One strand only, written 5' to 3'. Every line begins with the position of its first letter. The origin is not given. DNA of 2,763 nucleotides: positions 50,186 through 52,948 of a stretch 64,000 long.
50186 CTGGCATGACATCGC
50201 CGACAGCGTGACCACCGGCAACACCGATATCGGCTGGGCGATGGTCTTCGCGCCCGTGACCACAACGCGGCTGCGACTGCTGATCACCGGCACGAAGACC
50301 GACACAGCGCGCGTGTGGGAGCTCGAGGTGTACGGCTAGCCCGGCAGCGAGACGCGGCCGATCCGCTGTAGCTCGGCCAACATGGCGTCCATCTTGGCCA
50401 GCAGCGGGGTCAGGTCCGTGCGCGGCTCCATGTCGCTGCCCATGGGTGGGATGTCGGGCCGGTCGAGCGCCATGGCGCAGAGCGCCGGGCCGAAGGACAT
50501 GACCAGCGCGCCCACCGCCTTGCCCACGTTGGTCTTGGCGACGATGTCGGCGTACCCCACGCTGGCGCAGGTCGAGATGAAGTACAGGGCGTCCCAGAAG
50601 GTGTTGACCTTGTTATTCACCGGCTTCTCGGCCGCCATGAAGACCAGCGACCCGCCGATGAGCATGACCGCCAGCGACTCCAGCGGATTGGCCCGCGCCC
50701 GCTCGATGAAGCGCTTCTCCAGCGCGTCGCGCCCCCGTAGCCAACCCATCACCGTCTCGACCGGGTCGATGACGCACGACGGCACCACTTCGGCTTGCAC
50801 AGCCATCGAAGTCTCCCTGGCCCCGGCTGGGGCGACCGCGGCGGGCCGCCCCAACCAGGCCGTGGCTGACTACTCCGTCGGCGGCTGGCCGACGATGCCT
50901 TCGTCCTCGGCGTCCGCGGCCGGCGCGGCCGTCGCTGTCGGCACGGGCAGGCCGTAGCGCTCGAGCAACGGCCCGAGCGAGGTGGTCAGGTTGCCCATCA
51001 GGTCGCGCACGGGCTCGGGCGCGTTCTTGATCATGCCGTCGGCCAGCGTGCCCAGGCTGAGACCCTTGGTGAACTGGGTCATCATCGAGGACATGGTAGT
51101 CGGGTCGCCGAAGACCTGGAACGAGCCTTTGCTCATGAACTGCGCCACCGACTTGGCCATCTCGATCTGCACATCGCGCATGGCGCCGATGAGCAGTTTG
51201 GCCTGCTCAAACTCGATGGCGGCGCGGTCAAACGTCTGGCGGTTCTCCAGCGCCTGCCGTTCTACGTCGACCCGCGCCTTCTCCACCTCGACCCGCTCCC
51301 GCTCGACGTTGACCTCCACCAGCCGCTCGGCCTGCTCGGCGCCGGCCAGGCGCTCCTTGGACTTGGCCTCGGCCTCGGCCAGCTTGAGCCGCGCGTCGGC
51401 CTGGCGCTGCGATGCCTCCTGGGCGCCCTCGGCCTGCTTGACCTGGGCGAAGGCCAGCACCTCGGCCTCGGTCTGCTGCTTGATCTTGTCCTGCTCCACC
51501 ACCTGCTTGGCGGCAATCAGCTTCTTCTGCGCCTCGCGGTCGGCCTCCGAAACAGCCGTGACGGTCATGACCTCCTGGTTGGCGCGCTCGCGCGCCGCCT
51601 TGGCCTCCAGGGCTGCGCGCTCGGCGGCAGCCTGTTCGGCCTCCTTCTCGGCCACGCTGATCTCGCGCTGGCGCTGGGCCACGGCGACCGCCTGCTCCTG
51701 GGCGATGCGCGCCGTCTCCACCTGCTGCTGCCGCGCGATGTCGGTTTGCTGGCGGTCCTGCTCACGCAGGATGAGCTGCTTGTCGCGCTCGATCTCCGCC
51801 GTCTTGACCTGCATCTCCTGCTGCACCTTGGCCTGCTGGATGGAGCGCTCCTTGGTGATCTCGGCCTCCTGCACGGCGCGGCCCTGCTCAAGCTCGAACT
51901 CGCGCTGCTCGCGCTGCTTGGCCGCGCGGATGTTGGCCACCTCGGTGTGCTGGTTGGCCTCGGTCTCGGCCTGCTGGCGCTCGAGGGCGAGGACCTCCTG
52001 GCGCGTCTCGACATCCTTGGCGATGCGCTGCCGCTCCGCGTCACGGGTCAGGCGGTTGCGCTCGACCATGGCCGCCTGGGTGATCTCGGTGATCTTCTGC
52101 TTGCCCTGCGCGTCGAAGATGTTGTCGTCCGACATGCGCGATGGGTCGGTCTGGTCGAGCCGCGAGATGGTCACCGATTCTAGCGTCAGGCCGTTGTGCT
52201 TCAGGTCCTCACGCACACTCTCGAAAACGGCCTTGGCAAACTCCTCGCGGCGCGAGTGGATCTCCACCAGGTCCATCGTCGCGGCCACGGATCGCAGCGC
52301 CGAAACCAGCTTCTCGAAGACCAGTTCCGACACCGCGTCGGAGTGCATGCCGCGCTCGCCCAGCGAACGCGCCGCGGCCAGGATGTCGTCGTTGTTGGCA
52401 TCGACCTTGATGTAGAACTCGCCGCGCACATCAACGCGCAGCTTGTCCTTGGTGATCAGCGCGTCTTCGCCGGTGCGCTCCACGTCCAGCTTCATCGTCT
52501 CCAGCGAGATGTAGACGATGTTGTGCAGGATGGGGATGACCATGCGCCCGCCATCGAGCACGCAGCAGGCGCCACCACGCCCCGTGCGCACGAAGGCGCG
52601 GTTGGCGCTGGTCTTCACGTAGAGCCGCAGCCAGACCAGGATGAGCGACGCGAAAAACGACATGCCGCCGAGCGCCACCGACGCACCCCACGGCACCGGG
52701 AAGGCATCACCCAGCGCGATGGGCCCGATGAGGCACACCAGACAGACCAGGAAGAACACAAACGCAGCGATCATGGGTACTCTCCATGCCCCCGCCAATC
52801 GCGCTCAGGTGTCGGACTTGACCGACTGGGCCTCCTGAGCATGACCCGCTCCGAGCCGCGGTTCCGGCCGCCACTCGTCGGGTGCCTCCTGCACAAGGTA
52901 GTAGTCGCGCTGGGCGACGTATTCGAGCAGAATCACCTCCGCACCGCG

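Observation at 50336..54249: Flotillin / NfeD(YqiJ)-like / short SPFH operon terminating in a K+-channel-like gene with a GYAD filter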

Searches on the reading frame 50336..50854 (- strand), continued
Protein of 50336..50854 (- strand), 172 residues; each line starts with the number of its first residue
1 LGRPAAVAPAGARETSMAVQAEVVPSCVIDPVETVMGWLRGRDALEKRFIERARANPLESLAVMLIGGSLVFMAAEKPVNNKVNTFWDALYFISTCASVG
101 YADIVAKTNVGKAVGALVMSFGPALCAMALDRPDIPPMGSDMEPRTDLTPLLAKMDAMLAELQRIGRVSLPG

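Call 31: fold_search(model_id=the predicted structure, library=pdb)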
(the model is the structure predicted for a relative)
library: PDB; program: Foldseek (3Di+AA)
matches with E <= 10: 382; with E <= 0.001: 0
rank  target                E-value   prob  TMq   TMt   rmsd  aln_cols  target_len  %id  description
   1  1f6g_MODEL_1_A        1.1e-02  1.00  0.42  0.41  18.1       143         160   19  POTASSIUM CHANNEL (KCSA) FULL-LENGTH FOLD (released 2001-02-21)
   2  7mjt_C                2.5e-02  1.00  0.42  0.68   3.0        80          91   26  KcsA open gate E71V mutant with Barium (released 2022-03-23)
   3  4h33                  2.5e-02  1.00  0.37  0.59   3.6        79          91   25  Crystal structure of a voltage-gated K+ channel pore module in a closed state in lipid membranes, tetragonal crystal for (released 2012-11-07)
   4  7sqw_C                3.7e-02  1.00  0.42  0.60   3.2        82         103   27  Structure of the KcsA-W67F mutant with the activation gate in the closed conformation (released 2022-10-12)
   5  3or7_C                3.7e-02  1.00  0.42  0.61   9.7       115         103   23  On the structural basis of modal gating behavior in K+channels - E71I (released 2011-01-05)
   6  1k4c_C                4.0e-02  1.00  0.42  0.61   9.6       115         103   22  Potassium Channel KcsA-Fab complex in high concentration of K+ (released 2001-11-14)
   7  7mdj_C                4.4e-02  1.00  0.42  0.61   9.8       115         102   23  The structure of KcsA in complex with a synthetic Fab (released 2022-02-16)
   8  6by3_C                5.0e-02  1.00  0.42  0.65   3.4        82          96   27  Open and conductive conformation of KcsA-T75A mutant (released 2018-05-09)
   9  7m2j_C                5.0e-02  1.00  0.42  0.65   3.5        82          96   27  Structural Snapshots of Intermediates in the Gating of a K+ Channel (released 2021-10-27)
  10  3or6_C                5.0e-02  1.00  0.42  0.61   3.3        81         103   26  On the structural basis of modal gating behavior in K+channels - E71Q (released 2011-01-05)
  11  2p7t_C                5.0e-02  1.00  0.42  0.61   9.7       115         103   22  Crystal Structure of KcsA mutant (released 2007-10-09)
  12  4lbe_C                5.2e-02  1.00  0.42  0.61   3.4        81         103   27  Structure of KcsA with R122A mutation (released 2013-10-30)
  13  5ec1_C                5.2e-02  1.00  0.42  0.60   3.3        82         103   27  KcsA with V76ester mutation (released 2016-04-20)
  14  3stz_C                5.2e-02  1.00  0.42  0.61   9.7       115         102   22  KcsA potassium channel mutant Y82C with nitroxide spin label (released 2012-04-18)
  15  7mhr_C                5.5e-02  1.00  0.42  0.60   9.6       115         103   23  KcsA E71V closed gate with K+ (released 2022-03-23)
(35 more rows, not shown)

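Call 32: search_protein_representatives(alignment_id=A1)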
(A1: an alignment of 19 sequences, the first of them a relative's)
Query: 19 sequences, 154 profile positions. Proteins with E-value up to 0.001 (for the whole library): 1424; up to 1e-10: 208; up to 1e-30: 36. The best 150 are listed.
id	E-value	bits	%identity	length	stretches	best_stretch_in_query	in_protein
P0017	3.9e-64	231.0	-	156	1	3-152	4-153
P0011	2.4e-62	225.2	-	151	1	1-151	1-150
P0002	4.8e-62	224.2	-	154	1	7-152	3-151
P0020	9.4e-51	187.5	-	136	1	18-152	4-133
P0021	2.5e-45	169.9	-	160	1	16-150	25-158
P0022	3.6e-37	143.4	-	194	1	20-124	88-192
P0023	3.5e-36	140.2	-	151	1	20-126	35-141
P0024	2.6e-35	137.4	-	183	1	35-151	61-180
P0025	5.0e-35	136.5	-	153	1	18-126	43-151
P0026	5.5e-35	136.3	-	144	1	22-125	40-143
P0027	2.0e-34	134.5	-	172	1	30-152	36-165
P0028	3.0e-34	133.9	-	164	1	35-151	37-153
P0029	6.1e-34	132.9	-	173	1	19-151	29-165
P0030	8.4e-34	132.5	-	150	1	22-151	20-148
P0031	1.3e-33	131.9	-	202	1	37-152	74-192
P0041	2.1e-32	127.9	-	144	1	31-150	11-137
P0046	5.3e-32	126.6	-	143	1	31-152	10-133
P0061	1.9e-29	118.4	-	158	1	35-151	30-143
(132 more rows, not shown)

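Call 39: find_encoding_contigs(protein=P0046, flank=6000, max_places=3)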
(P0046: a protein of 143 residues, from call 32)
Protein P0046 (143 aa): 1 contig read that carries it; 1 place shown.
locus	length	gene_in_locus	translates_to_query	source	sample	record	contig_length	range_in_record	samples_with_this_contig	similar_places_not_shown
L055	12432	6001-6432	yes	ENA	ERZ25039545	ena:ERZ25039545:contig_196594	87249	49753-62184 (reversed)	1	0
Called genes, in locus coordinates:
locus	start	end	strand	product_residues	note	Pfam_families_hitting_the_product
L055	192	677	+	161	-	-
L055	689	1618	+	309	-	PF00512:HisKA, PF13581:HATPase_c_2, PF02518:HATPase_c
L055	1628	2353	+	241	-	PF00072:Response_reg, PF00158:Sigma54_activat, PF14532:Sigma54_activ_2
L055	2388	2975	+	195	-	PF00158:Sigma54_activat, PF25601:AAA_lid_14, PF02954:HTH_8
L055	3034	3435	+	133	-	PF01152:Bac_globin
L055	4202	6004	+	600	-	PF01145:Band_7, PF15975:Flot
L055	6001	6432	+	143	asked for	PF07885:Ion_trans_2 (weak)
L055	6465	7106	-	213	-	-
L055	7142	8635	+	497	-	PF00501:AMP-binding, PF13193:AMP-binding_C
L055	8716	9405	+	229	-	-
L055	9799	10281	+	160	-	PF01645:Glu_synthase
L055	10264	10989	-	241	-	-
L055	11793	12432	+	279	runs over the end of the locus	-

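Call 40: find_encoding_contigs(protein=P0024, flank=6000, max_places=3)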
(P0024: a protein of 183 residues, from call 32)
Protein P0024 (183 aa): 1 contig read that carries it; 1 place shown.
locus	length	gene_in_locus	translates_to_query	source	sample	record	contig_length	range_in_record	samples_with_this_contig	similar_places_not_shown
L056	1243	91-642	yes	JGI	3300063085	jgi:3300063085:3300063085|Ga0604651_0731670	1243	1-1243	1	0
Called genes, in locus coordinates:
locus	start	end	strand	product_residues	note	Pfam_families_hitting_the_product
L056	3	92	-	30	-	?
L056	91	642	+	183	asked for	PF07885:Ion_trans_2 (weak)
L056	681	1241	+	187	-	?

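Call 41: find_encoding_contigs(protein=P0061, flank=6000, max_places=2)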
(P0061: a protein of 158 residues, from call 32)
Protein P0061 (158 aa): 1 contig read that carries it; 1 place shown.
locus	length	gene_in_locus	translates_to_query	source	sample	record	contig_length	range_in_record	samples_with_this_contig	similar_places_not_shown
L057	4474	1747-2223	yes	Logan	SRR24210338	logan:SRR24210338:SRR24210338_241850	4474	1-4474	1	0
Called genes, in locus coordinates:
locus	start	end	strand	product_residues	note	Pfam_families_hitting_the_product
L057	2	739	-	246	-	?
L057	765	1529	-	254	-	-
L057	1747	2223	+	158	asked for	PF07885:Ion_trans_2 (weak)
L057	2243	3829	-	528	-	-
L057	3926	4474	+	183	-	?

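Call 42: find_encoding_contigs(protein=P0041, flank=6000, max_places=2)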
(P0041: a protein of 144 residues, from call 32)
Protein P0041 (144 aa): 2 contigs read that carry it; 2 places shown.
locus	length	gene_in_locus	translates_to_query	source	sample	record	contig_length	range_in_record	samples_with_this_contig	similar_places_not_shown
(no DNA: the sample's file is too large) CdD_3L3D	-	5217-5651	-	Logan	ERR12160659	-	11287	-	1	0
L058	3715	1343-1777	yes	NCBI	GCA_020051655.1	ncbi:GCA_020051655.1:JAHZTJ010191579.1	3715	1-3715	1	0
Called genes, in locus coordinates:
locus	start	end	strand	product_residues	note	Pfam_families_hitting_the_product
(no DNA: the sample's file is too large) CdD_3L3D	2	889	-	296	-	?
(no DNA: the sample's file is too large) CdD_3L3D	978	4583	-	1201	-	PF00082:Peptidase_S8, PF02225:PA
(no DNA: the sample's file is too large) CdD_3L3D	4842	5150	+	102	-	PF04993:TfoX_N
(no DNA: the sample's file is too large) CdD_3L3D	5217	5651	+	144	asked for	PF07885:Ion_trans_2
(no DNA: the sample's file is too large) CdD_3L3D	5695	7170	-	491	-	PF01551:Peptidase_M23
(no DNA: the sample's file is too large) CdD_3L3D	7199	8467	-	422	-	PF04542:Sigma70_r2 (weak), PF07638:Sigma70_ECF (faint), PF08281:Sigma70_r4_2, PF20239:DUF6596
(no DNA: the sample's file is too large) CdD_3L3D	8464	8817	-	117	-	PF03795:YCII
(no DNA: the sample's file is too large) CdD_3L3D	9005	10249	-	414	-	-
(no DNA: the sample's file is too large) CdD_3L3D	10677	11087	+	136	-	-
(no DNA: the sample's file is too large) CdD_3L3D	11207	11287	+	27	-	?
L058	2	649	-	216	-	?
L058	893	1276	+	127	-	PF04993:TfoX_N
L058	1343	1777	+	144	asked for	PF07885:Ion_trans_2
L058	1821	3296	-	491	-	PF01551:Peptidase_M23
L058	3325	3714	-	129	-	?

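Call 43: find_encoding_contigs(protein=P0031, flank=6000, max_places=2)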
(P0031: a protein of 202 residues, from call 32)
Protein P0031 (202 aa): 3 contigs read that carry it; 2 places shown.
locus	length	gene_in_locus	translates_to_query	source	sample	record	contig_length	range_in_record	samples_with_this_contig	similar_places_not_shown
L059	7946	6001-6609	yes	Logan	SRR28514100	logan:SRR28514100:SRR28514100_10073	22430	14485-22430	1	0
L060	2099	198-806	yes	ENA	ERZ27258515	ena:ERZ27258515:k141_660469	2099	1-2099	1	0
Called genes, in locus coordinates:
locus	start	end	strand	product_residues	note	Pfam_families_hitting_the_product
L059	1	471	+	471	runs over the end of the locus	-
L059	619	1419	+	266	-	-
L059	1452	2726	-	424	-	-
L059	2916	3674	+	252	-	-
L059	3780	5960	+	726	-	PF01145:Band_7, PF15975:Flot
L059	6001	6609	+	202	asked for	PF07885:Ion_trans_2 (weak)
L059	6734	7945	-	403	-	?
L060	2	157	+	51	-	?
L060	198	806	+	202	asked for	PF07885:Ion_trans_2 (weak)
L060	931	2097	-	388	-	?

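Call 46: find_related_loci(query=A2, collection=metagenome_contigs, flank=7000)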
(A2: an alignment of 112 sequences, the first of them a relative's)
Query A2 (156 aa) in metagenome_contigs; peptide patterns used: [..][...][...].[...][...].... (x = any residue, [..] = any of these).
600 stretches matched a pattern (row limit reached: there are more); 431 encode a relative of the query (tblastn E <= 1e-3); the best 80 are kept; 80 distinct loci.
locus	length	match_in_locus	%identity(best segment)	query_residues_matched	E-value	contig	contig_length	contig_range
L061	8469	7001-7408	53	12-149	5e-45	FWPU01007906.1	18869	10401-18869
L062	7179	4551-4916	47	23-149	9e-36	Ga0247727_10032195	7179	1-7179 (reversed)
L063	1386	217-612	46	13-148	5e-36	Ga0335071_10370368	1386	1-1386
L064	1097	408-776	49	22-149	1e-32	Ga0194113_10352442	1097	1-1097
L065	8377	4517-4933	41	10-148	9e-31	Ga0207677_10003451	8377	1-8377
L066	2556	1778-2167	44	12-148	8e-31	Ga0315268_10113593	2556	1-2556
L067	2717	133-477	46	29-147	5e-30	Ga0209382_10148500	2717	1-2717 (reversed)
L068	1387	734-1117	44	16-147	3e-30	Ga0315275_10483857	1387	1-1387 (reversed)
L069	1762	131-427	52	19-117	6e-30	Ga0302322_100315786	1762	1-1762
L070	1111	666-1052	43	16-148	4e-30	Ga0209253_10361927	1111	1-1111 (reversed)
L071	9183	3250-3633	47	23-152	1e-29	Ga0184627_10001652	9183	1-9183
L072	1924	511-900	42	12-148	1e-29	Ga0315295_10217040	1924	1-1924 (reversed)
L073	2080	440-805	46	23-148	8e-30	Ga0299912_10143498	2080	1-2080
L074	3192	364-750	43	16-148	3e-29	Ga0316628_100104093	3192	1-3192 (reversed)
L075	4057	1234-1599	44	28-148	6e-29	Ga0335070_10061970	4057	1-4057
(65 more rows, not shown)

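Call 87: search_dna_similar(query=window:50339-50806:-, collection=plasmids, mode=protein, max_evalue=0.00001, max_rows=10)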
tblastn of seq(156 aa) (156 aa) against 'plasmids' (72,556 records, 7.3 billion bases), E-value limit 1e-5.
No match.

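Call 88: search_dna_similar(query=window:50339-50806:-, collection=phages, mode=protein, max_evalue=0.00001, max_rows=10)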
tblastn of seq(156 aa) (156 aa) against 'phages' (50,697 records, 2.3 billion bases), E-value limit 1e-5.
No match.

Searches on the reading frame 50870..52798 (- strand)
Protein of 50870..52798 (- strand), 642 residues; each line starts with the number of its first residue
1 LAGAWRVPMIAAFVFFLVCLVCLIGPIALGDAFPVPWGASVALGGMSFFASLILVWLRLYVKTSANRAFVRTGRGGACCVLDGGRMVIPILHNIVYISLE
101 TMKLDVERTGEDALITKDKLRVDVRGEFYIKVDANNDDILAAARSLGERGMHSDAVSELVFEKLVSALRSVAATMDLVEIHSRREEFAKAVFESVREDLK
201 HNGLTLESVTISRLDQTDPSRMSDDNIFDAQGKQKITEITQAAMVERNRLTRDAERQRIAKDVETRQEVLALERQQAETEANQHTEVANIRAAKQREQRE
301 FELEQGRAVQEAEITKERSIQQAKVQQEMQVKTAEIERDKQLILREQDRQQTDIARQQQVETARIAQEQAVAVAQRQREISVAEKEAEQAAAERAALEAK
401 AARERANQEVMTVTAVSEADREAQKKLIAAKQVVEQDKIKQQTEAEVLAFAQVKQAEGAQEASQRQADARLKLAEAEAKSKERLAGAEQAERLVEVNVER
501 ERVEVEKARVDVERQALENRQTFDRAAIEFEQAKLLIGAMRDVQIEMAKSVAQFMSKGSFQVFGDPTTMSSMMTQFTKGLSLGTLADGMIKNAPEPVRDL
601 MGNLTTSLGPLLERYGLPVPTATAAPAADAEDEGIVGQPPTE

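Call 3: search_protein_families(library=pfam, proteins=[window:50870-52798:-], max_evalue=0.01)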
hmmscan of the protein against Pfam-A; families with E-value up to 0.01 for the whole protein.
window:50870-52798:- (642 aa): 1 family
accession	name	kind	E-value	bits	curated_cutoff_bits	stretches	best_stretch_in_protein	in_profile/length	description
PF01145.31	Band_7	-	1.3e-16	61.6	23.6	1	64-238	4-162/176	SPFH domain / Band 7 family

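Call 4: search_protein_families(library=ncbifam, proteins=[window:50870-52798:-], max_evalue=0.01)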
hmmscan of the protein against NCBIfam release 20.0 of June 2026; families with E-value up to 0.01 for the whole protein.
window:50870-52798:- (642 aa): 1 family
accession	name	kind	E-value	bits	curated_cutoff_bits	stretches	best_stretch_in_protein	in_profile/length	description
NF058507.1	FlotScfldFlot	equivalog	3e-18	66.1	700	1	80-433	54-398/477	flotillin lipid rafts scaffold protein FloT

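Call 26: search_protein_families(library=padloc, proteins=[window:50870-52774:-], max_evalue=0.01)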
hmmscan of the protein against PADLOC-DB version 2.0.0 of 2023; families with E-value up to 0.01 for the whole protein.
window:50870-52774:- (634 aa): 0 families
